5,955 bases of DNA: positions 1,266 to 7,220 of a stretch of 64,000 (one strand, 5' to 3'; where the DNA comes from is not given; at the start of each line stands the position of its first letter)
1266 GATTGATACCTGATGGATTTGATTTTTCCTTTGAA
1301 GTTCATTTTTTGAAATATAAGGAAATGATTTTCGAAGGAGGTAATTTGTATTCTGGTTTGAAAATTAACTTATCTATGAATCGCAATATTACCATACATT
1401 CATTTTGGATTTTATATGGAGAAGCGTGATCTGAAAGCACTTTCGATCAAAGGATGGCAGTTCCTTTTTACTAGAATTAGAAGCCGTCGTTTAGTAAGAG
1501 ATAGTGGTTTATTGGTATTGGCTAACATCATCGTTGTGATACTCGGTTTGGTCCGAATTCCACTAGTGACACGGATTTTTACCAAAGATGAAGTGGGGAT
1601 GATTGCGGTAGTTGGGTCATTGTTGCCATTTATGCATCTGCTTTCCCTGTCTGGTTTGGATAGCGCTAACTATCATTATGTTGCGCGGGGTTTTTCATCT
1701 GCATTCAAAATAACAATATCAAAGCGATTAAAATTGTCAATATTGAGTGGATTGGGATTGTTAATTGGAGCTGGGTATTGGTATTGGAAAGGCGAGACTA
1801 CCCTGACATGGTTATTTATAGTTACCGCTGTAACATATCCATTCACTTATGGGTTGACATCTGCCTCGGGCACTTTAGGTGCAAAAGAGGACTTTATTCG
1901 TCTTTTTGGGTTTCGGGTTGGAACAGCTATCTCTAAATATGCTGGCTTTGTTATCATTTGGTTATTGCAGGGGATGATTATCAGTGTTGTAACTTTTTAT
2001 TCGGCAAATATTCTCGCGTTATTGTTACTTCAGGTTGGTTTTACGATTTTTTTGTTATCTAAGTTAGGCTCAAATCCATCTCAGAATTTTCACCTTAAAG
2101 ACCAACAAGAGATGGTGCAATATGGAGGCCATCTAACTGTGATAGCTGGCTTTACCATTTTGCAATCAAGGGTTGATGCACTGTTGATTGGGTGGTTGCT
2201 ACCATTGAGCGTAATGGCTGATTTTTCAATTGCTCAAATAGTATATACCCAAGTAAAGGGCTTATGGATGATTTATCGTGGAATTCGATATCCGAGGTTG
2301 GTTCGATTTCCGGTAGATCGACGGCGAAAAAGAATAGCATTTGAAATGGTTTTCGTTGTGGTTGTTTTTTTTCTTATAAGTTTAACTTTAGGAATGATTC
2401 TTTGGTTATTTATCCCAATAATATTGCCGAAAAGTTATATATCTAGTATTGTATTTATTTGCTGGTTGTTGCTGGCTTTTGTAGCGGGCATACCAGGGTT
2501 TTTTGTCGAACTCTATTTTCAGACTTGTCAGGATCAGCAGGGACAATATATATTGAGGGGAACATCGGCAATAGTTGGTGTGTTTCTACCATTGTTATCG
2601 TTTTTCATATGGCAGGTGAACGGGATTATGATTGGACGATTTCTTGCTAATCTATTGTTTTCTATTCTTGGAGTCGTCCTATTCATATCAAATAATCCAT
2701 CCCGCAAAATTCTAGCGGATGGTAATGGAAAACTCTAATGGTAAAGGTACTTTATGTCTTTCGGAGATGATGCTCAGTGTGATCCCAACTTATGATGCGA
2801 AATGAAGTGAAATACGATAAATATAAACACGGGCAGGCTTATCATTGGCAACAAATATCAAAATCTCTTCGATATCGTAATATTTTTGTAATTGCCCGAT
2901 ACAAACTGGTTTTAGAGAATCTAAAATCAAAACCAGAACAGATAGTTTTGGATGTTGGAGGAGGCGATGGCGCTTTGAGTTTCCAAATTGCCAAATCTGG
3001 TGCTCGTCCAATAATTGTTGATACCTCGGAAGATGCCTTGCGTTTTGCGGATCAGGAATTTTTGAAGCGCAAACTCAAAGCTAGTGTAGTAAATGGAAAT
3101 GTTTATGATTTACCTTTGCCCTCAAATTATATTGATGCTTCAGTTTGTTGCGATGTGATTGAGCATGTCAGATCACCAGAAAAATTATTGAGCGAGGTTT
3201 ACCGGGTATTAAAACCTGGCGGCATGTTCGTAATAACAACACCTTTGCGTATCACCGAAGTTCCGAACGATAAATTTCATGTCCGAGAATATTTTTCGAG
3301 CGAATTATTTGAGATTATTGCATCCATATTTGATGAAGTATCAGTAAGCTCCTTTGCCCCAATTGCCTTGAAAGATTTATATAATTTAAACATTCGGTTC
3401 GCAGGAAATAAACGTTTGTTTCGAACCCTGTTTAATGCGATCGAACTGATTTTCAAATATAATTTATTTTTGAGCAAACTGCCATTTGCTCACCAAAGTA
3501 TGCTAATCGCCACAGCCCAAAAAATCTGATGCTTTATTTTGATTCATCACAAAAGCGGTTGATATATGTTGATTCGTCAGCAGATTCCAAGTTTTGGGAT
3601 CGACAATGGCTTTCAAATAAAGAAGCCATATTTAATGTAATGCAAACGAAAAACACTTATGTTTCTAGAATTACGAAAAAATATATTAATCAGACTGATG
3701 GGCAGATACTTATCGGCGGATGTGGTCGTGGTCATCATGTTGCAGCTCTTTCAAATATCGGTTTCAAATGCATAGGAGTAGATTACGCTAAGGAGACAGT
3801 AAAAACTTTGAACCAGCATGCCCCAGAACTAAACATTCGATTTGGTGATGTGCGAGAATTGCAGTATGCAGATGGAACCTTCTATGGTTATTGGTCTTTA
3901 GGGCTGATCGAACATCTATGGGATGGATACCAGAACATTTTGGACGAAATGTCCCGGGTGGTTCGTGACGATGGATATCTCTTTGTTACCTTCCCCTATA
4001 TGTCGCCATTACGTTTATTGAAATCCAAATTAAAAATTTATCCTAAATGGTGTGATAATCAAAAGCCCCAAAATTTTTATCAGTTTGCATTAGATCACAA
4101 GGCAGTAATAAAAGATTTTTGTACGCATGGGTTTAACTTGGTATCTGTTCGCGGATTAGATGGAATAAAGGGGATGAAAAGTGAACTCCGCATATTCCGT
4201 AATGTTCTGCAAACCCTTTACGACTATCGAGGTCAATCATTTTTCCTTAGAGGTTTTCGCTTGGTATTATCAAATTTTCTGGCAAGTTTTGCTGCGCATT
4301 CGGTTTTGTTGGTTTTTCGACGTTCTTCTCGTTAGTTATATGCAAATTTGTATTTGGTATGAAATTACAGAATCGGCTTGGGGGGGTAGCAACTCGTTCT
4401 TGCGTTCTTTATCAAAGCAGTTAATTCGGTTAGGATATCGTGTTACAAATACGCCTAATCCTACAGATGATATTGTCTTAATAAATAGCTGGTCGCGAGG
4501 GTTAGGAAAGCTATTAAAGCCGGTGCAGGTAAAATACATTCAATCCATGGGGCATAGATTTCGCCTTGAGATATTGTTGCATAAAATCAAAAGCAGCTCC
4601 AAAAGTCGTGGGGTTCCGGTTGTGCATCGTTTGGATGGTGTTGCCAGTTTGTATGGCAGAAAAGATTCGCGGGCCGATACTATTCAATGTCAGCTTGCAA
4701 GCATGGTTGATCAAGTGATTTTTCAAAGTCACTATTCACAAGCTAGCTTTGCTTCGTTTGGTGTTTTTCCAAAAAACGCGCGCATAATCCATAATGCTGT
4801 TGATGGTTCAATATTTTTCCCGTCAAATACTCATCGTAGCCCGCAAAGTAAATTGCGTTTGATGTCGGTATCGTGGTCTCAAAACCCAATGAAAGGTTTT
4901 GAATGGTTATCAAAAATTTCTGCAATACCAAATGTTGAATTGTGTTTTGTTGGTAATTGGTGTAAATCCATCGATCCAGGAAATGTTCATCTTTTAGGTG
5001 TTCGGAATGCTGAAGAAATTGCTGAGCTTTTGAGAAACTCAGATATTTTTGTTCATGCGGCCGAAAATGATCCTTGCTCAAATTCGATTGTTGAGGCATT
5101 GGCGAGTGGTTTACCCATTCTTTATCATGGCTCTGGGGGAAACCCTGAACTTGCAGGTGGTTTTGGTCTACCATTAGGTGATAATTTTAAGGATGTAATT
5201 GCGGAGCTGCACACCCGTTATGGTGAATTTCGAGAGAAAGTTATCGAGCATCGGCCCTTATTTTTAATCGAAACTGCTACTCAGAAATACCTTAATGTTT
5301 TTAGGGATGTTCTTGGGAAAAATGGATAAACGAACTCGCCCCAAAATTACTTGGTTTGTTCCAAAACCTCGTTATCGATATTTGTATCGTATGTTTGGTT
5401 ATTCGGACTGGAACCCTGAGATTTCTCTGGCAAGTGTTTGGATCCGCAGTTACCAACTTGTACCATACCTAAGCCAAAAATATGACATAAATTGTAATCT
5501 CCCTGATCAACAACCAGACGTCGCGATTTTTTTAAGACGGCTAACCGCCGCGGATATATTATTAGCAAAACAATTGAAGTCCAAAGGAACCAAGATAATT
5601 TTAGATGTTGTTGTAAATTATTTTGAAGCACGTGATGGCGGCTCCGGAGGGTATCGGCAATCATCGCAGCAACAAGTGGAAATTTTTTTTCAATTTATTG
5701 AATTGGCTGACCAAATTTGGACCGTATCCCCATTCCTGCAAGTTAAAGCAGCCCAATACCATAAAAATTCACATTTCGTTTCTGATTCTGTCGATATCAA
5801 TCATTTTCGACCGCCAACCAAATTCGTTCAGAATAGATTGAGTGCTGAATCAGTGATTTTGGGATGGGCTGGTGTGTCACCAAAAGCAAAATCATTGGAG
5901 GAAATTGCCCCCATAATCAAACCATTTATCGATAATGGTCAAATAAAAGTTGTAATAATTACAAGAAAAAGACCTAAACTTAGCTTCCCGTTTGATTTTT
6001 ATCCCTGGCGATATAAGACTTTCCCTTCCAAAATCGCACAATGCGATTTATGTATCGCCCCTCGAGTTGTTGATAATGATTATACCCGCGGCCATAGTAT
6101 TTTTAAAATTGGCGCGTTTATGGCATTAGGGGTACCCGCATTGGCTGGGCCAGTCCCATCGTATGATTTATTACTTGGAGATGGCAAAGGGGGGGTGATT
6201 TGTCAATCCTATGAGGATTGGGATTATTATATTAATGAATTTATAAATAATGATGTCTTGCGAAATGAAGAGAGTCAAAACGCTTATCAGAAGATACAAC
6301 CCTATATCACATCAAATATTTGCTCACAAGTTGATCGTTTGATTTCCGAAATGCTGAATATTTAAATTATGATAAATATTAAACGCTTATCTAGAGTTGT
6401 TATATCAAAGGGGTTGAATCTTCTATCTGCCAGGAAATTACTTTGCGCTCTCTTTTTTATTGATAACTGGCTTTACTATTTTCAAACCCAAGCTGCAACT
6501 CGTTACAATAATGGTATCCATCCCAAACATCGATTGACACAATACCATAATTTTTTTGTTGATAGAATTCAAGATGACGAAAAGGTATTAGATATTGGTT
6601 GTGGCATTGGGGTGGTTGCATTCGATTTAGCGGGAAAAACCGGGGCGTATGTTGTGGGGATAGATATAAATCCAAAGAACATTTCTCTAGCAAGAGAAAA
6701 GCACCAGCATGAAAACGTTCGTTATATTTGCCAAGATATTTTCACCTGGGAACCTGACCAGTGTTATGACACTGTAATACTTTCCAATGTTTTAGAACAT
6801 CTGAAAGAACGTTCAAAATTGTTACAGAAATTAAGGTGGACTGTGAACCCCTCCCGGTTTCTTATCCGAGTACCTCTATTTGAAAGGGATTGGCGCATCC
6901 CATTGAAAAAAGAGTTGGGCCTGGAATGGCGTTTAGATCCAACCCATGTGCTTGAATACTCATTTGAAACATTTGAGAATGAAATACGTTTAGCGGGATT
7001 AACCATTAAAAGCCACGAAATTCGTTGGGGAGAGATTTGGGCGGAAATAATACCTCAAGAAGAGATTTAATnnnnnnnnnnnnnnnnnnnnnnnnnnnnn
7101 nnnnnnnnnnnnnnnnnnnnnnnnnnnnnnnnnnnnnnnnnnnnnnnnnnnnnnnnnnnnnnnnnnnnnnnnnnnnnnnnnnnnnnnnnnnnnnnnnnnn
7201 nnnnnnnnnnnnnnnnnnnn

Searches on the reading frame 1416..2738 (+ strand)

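Call 41: search_protein_families(library=pfam, proteins=[window:1416-2738:+], max_evalue=0.00001)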
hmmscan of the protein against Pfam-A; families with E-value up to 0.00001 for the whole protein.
window:1416-2738:+ (440 aa): 1 family
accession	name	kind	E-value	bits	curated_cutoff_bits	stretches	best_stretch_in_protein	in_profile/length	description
PF01943.22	Polysacc_synt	-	9.1e-11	42.1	28.2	1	26-295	1-270/274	Polysaccharide biosynthesis protein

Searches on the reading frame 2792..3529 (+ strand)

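Call 41: search_protein_families(library=pfam, proteins=[window:2792-3529:+], max_evalue=0.00001)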
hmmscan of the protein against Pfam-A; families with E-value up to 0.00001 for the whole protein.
window:2792-3529:+ (245 aa): 10 families
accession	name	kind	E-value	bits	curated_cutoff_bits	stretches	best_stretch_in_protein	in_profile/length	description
PF08241.18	Methyltransf_11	-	7.3e-22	78.3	21.2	1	53-148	1-95/95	Methyltransferase domain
PF13649.12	Methyltransf_25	-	2.2e-19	70.4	27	1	52-144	1-97/97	Methyltransferase domain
PF13847.12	Methyltransf_31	-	2.3e-16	60.2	27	1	48-158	3-119/145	Methyltransferase domain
PF08242.18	Methyltransf_12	-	1e-15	58.7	30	1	53-146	1-98/98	Methyltransferase domain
PF13489.12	Methyltransf_23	-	5.4e-13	49.4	27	1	39-154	12-122/164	Methyltransferase domain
PF01209.24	Ubie_methyltran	-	1.2e-09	38.3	20.1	1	43-154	42-157/233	ubiE/COQ5 methyltransferase family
PF05175.20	MTS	-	2.4e-07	31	23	1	38-107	21-93/170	Methyltransferase small domain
PF02353.26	CMAS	-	2.1e-06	27.7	27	1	35-162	49-178/273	Mycolic acid cyclopropane synthetase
PF03141.22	Methyltransf_29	-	2.2e-06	27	23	1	44-152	113-221/506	Putative S-adenosyl-L-methionine-dependent methyltransferase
PF06325.19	PrmA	-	7.3e-06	26.1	22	1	41-148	155-258/296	Ribosomal protein L11 methyltransferase (PrmA)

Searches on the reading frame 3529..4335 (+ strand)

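Call 41: search_protein_families(library=pfam, proteins=[window:3529-4335:+], max_evalue=0.00001)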
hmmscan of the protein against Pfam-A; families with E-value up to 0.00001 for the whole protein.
window:3529-4335:+ (268 aa): 3 families
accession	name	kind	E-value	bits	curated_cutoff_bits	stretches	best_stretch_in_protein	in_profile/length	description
PF08241.18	Methyltransf_11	-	3.2e-14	53.8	21.2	1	64-153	4-95/95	Methyltransferase domain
PF13649.12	Methyltransf_25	-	1.2e-12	48.8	27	1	61-149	2-97/97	Methyltransferase domain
PF05724.17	TPMT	-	3.4e-07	30.6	26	1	19-97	2-79/218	Thiopurine S-methyltransferase (TPMT)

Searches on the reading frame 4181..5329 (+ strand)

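Call 41: search_protein_families(library=pfam, proteins=[window:4181-5329:+], max_evalue=0.00001)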
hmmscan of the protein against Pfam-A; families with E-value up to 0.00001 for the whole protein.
window:4181-5329:+ (382 aa): 3 families
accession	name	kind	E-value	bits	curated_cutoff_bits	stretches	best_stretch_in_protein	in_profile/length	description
PF00534.26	Glycos_transf_1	-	1.8e-09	37.8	26.4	1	249-325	45-131/172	Glycosyl transferases group 1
PF13692.12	Glyco_trans_1_4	-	2.4e-09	38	27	1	245-326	26-118/142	Glycosyl transferases group 1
PF13439.12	Glyco_transf_4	-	6.6e-07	29.9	28.5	0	67-208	1-167/170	Glycosyltransferase Family 4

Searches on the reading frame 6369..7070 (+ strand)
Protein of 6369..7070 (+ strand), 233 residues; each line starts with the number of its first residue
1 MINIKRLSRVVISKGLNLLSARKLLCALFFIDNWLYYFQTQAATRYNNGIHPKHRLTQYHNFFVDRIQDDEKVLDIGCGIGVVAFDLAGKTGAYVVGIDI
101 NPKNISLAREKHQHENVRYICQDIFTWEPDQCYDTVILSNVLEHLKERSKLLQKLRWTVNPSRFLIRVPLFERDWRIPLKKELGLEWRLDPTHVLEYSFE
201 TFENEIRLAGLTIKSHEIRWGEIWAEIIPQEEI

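Call 41: search_protein_families(library=pfam, proteins=[window:6369-7070:+], max_evalue=0.00001)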
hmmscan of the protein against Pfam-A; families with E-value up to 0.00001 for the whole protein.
window:6369-7070:+ (233 aa): 8 families
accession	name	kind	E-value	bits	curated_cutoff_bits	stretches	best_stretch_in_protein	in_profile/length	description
PF13649.12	Methyltransf_25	-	5.8e-17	62.6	27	1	73-161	1-95/97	Methyltransferase domain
PF13847.12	Methyltransf_31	-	7.7e-17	61.8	27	1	68-166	2-109/145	Methyltransferase domain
PF13489.12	Methyltransf_23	-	1.4e-16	61.1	27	1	54-214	7-162/164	Methyltransferase domain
PF08241.18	Methyltransf_11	-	3.5e-16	60.1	21.2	1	74-159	1-87/95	Methyltransferase domain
PF08242.18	Methyltransf_12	-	1.6e-13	51.7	30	1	74-159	1-92/98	Methyltransferase domain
PF05175.20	MTS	-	1.6e-08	34.8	23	1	49-138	9-104/170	Methyltransferase small domain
PF05401.17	NodS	-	5.5e-07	30.1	24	1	66-158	40-132/201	Nodulation protein S (NodS)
PF06325.19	PrmA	-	1.1e-06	28.8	22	1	66-144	158-237/296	Ribosomal protein L11 methyltransferase (PrmA)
